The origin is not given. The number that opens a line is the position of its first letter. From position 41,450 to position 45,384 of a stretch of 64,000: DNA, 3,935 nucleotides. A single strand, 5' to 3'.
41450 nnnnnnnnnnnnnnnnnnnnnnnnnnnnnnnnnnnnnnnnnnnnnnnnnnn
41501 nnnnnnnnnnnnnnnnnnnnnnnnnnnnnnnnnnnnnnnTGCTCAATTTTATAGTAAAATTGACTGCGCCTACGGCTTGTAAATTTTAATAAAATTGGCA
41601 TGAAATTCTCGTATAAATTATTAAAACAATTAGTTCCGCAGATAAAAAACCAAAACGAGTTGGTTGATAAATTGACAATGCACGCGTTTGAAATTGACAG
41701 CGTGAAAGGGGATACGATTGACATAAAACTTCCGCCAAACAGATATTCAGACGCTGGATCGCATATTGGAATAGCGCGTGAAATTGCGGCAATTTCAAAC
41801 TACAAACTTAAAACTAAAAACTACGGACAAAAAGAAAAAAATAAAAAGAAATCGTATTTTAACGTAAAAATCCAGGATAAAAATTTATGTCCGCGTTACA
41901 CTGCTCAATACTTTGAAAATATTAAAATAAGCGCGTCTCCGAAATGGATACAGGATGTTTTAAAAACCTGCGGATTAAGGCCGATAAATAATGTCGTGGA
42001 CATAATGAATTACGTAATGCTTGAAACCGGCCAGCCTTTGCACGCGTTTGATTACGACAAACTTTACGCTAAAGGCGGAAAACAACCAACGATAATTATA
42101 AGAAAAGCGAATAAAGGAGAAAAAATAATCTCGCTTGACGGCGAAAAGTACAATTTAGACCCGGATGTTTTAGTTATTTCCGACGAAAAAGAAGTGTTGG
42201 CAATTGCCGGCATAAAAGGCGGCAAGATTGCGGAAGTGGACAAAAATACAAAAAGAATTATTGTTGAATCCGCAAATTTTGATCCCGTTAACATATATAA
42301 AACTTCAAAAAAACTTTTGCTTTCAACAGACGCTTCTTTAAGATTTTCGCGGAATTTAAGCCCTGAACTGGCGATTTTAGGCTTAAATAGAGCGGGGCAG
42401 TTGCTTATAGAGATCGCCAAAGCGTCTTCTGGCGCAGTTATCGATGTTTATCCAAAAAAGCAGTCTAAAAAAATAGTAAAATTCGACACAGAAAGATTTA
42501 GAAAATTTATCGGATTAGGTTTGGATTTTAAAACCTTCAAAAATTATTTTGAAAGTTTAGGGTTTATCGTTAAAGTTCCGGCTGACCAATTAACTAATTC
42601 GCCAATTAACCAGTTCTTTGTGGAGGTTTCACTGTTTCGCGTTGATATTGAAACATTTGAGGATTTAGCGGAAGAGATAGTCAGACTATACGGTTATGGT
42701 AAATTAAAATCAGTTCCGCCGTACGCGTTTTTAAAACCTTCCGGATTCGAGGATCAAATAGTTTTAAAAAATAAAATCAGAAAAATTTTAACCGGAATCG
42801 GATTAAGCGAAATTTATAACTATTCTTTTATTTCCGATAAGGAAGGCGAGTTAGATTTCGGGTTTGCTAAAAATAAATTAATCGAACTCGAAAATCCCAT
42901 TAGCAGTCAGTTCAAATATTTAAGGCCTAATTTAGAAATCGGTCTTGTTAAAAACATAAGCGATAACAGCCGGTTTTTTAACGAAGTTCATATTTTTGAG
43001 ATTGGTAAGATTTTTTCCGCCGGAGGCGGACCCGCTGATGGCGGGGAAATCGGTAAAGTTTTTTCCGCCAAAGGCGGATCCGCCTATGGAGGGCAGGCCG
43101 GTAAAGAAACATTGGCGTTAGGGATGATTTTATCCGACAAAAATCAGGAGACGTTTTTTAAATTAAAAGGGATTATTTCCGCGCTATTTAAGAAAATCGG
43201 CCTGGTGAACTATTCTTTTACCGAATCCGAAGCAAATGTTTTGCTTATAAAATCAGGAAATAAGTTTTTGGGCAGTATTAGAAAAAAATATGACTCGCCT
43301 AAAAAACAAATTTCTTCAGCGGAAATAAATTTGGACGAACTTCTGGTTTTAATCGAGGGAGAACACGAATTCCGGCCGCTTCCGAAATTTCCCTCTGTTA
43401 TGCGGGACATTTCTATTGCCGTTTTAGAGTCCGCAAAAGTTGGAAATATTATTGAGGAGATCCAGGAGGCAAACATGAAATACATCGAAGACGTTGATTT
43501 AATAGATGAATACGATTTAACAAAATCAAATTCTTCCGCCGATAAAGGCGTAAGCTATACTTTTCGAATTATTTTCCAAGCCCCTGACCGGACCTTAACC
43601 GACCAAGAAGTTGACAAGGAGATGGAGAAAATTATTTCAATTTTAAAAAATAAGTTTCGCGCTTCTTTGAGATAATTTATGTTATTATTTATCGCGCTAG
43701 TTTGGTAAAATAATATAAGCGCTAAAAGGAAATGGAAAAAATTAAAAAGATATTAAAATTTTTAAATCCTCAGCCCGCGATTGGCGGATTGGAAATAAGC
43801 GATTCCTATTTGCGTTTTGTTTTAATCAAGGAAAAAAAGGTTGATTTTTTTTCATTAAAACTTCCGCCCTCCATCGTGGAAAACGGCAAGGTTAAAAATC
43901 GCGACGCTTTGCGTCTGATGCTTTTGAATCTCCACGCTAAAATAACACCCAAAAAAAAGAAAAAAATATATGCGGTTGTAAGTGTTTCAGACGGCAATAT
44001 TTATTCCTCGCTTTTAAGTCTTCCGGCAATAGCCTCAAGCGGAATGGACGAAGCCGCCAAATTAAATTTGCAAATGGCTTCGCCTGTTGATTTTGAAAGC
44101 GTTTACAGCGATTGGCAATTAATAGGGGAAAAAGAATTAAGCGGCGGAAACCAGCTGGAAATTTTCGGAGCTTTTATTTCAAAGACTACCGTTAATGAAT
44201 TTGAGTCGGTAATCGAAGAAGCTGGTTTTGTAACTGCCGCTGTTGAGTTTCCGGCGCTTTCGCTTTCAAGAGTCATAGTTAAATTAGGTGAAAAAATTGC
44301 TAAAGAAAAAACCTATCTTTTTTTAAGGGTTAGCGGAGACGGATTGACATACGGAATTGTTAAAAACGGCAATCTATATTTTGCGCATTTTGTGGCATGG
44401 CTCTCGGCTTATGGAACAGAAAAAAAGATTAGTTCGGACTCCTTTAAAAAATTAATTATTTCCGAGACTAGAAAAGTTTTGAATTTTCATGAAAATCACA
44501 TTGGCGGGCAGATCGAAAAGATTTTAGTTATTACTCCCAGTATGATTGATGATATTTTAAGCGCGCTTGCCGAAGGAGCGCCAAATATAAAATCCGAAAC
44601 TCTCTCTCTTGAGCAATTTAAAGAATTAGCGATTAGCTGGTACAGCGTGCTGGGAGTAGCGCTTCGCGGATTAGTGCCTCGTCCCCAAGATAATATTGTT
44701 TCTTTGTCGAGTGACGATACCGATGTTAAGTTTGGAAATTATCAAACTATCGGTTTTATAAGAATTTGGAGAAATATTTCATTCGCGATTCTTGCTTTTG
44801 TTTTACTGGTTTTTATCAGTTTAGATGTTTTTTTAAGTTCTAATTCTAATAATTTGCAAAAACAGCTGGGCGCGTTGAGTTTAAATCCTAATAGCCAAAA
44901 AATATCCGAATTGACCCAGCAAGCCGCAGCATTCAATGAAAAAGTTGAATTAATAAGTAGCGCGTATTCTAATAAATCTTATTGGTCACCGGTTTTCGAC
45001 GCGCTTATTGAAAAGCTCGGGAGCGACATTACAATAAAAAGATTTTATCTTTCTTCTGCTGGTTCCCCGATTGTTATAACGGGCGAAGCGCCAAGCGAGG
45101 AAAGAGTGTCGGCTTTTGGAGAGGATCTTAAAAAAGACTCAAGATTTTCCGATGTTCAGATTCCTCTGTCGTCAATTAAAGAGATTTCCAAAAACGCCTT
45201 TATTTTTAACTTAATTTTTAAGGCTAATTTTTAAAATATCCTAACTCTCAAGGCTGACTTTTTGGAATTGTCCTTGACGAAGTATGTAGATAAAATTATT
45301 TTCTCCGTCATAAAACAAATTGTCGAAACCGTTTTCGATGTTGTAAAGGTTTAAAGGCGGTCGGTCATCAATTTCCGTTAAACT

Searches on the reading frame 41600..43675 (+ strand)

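Call 96: search_protein_families(library=pfam, proteins=[window:41600-43675:+], max_evalue=0.0001)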
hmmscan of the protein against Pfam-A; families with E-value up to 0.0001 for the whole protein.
window:41600-43675:+ (691 aa): 4 families
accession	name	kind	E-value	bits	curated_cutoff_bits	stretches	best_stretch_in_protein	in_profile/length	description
PF03483.22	B3_4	-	9.5e-62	208.1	29.3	1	97-273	2-173/174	B3/4 domain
PF17759.6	tRNA_synthFbeta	-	8.9e-24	84.6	22.4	1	379-546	11-170/214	Phenylalanyl tRNA synthetase beta chain CLM domain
PF03147.19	FDX-ACB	-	8.7e-23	81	31.1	1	595-691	1-94/94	Ferredoxin-fold anticodon binding domain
PF03484.21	B5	-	1.6e-15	57.5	28.6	1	293-366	1-67/67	tRNA synthetase B5 domain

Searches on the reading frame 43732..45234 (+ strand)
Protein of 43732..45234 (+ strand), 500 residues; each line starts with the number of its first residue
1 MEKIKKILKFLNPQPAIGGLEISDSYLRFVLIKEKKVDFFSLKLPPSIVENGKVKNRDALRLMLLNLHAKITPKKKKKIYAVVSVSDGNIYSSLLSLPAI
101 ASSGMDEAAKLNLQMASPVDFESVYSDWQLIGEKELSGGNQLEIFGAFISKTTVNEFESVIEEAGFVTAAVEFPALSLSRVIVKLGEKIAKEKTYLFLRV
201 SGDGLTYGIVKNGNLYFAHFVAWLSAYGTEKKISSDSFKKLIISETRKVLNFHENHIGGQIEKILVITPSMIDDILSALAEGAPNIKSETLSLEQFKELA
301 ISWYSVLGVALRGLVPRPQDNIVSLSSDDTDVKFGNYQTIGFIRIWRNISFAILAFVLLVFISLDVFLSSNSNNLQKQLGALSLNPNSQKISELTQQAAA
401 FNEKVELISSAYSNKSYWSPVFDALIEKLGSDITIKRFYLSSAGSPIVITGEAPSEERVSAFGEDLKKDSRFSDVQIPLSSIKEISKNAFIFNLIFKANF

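Call 96: search_protein_families(library=pfam, proteins=[window:43732-45234:+], max_evalue=0.0001)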
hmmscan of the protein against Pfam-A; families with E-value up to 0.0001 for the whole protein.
window:43732-45234:+ (500 aa): 1 family
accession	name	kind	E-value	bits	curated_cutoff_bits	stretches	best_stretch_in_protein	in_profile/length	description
PF05137.18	PilN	-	3.2e-05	24.3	22.8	0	422-494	3-74/78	Fimbrial assembly protein (PilN)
